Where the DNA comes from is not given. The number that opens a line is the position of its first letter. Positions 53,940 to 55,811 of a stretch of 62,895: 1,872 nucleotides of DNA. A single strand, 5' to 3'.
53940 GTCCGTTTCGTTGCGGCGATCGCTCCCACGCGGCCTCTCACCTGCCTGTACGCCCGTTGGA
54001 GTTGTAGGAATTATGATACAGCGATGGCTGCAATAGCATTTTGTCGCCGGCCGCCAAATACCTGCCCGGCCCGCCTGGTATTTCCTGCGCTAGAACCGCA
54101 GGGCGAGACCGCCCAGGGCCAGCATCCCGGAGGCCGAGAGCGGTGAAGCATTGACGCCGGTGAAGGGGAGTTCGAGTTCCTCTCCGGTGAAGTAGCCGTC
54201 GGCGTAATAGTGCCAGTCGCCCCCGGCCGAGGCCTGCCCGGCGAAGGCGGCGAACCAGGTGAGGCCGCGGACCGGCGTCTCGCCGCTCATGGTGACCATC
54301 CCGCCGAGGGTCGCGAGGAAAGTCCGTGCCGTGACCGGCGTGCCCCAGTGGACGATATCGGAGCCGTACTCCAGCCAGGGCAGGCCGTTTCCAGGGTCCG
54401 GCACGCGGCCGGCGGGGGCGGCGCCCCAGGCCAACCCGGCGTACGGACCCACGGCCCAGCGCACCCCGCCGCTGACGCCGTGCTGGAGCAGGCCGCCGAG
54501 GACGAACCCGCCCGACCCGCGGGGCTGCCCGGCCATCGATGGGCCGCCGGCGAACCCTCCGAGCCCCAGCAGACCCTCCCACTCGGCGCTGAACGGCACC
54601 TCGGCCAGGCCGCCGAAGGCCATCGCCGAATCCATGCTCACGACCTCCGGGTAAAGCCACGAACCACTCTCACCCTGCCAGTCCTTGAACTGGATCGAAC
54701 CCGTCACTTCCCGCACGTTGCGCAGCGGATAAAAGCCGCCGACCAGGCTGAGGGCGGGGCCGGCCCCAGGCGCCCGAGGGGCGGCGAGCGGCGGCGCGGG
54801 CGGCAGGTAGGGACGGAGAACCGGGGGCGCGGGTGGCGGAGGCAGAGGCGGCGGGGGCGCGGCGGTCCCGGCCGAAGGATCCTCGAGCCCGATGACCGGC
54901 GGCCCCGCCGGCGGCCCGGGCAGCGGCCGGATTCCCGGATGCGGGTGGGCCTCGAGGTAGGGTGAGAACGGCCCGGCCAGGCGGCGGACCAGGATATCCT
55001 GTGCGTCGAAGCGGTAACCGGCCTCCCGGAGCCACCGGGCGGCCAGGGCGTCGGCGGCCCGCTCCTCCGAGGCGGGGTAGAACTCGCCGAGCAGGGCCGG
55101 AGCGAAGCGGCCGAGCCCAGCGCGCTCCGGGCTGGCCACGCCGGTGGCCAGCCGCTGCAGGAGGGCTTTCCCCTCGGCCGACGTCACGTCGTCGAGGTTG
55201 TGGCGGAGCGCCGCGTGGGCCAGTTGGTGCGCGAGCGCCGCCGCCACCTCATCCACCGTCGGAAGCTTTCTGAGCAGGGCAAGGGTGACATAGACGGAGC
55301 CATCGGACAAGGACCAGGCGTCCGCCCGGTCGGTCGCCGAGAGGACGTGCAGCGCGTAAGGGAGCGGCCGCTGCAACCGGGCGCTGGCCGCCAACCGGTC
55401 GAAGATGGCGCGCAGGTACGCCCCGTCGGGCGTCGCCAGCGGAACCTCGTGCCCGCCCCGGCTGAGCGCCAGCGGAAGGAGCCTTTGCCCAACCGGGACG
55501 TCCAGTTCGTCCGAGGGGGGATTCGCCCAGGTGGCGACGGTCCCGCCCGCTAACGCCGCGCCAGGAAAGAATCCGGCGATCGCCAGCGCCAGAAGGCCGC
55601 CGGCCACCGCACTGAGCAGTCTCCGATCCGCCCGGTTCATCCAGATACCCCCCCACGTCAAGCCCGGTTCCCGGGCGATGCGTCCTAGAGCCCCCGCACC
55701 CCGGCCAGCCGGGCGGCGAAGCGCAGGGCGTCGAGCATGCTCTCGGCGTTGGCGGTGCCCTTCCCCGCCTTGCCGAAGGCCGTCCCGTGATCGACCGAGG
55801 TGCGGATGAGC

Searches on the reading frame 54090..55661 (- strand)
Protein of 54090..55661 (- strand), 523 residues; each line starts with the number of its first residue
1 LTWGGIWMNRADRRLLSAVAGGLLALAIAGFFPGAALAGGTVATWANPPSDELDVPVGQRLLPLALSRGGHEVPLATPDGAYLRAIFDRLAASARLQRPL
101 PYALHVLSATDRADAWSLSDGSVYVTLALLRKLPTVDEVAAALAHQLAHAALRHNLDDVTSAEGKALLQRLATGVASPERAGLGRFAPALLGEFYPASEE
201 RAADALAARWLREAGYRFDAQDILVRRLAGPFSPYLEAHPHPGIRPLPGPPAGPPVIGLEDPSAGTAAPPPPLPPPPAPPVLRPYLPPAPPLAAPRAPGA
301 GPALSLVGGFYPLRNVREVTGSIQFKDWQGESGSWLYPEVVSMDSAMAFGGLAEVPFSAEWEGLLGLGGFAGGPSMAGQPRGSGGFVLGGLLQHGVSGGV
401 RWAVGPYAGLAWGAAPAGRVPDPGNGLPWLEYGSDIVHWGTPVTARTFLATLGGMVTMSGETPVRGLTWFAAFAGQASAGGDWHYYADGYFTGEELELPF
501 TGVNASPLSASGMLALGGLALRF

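Call 53: search_protein_families(library=pfam, proteins=[window:54090-55661:-], max_evalue=0.001)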
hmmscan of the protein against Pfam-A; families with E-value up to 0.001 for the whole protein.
window:54090-55661:- (523 aa): 1 family
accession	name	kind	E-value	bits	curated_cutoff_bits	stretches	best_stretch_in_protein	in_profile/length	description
PF01435.24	Peptidase_M48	-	9.7e-14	52.1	20.3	1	81-241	5-174/186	Peptidase family M48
